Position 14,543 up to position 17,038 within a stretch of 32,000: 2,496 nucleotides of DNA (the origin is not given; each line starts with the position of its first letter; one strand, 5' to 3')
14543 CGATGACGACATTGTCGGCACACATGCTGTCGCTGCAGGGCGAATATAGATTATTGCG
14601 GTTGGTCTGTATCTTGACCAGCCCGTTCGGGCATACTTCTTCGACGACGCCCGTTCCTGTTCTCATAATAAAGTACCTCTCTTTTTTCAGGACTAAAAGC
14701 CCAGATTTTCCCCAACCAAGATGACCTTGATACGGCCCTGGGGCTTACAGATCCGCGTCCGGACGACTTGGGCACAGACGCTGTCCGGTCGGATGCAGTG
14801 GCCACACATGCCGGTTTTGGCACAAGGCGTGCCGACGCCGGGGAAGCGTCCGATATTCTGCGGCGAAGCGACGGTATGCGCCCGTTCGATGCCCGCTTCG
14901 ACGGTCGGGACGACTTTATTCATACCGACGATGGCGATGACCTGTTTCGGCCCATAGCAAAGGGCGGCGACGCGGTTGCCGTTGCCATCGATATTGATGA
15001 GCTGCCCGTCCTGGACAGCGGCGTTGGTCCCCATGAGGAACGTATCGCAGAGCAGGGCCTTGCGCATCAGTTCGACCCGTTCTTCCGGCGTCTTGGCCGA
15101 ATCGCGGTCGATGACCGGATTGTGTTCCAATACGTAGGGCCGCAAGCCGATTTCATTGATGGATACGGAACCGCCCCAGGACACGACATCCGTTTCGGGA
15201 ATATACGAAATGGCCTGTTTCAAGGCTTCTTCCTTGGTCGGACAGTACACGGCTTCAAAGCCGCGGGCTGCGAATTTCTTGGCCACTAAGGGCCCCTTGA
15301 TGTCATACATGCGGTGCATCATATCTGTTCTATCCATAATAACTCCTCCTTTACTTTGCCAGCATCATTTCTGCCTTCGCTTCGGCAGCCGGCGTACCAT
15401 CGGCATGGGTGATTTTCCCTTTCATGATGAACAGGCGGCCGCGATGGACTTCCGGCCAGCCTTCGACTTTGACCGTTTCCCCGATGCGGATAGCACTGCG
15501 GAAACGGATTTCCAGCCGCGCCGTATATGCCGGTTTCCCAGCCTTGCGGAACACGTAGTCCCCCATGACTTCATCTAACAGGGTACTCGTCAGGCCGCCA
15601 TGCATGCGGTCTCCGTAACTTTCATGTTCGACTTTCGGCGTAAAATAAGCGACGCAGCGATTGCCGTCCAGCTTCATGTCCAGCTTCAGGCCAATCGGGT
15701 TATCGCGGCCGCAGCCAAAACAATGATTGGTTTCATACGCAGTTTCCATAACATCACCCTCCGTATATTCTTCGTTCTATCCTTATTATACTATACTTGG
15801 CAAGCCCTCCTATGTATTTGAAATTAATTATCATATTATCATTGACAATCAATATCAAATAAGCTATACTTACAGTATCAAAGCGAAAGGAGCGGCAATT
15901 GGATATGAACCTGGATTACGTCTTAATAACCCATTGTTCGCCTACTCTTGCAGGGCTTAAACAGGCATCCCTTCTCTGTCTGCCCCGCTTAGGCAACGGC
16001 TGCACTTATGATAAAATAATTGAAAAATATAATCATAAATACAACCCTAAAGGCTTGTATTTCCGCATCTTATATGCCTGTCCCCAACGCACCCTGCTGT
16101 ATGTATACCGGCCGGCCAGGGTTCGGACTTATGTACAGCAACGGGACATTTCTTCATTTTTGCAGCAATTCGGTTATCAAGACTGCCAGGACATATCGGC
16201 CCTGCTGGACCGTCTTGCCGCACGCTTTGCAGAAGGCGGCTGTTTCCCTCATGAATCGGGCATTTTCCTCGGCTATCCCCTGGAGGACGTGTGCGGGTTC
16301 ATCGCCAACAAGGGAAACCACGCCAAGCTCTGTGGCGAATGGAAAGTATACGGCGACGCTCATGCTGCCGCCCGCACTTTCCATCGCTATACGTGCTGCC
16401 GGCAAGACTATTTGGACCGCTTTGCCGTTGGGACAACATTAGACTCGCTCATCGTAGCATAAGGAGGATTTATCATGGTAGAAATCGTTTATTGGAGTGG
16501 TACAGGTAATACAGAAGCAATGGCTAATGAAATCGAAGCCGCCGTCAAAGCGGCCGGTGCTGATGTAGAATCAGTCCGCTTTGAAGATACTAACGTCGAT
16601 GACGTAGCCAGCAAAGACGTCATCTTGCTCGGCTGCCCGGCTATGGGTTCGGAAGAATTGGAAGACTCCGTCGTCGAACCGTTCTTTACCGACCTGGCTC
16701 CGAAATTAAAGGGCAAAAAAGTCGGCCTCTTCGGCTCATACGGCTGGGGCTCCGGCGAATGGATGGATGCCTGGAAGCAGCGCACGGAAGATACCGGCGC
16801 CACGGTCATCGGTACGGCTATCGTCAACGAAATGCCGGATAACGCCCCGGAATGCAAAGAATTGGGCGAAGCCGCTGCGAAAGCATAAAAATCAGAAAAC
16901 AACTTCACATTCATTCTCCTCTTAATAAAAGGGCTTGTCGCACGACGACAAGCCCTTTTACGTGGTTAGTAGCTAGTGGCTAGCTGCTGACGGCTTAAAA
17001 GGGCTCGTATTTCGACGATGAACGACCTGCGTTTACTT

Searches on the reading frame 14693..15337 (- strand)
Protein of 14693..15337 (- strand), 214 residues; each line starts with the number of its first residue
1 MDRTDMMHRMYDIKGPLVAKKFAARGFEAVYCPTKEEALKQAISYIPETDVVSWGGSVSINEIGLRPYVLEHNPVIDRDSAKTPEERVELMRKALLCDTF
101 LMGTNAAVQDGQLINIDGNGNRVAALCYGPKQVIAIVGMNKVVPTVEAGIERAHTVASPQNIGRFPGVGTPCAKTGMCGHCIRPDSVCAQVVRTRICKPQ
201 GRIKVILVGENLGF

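Call 79: search_protein_families(library=pfam, proteins=[window:14693-15337:-], max_evalue=0.00001)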
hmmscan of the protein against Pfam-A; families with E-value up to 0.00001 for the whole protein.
window:14693-15337:- (214 aa): 1 family
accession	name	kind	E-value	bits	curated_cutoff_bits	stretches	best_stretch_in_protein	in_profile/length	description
PF02589.21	LUD_dom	-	3.5e-41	141.5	22.6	1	18-208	4-189/189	LUD domain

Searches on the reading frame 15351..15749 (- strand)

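Call 79: search_protein_families(library=pfam, proteins=[window:15351-15749:-], max_evalue=0.00001)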
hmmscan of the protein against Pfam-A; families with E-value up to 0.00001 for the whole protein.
window:15351-15749:- (132 aa): 1 family
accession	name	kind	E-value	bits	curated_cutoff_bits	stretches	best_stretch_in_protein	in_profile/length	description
PF03061.28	4HBT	-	2.1e-10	41.2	20.6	1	49-119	4-76/79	Thioesterase superfamily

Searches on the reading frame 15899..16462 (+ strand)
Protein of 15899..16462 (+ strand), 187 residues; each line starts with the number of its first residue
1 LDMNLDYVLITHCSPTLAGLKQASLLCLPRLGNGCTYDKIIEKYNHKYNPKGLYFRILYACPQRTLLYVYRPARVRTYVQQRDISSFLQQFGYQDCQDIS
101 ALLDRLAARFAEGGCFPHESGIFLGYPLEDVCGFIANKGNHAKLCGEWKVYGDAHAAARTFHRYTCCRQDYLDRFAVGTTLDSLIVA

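Call 79: search_protein_families(library=pfam, proteins=[window:15899-16462:+], max_evalue=0.00001)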
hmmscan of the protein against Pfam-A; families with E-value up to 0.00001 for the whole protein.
window:15899-16462:+ (187 aa): 1 family
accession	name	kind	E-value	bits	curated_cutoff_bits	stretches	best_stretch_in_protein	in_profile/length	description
PF12672.12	DUF3793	-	3.5e-54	183.7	25.1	1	9-184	1-166/167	Protein of unknown function (DUF3793)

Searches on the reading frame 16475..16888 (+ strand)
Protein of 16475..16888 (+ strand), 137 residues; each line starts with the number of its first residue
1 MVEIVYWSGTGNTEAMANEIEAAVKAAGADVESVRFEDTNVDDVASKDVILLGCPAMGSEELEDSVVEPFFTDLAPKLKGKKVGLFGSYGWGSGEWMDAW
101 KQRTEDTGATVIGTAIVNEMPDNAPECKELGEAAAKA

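Call 79: search_protein_families(library=pfam, proteins=[window:16475-16888:+], max_evalue=0.00001)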
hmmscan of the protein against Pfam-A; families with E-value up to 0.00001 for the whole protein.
window:16475-16888:+ (137 aa): 3 families
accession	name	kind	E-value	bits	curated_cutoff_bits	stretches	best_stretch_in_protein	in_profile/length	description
PF00258.30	Flavodoxin_1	-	3.1e-18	66.7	25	1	4-124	1-136/143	Flavodoxin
PF12641.12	Flavodoxin_3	-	4.4e-07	30.3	27.5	1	4-93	2-81/160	Flavodoxin domain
PF12724.12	Flavodoxin_5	-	9.4e-06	26.4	27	0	4-86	2-81/145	Flavodoxin domain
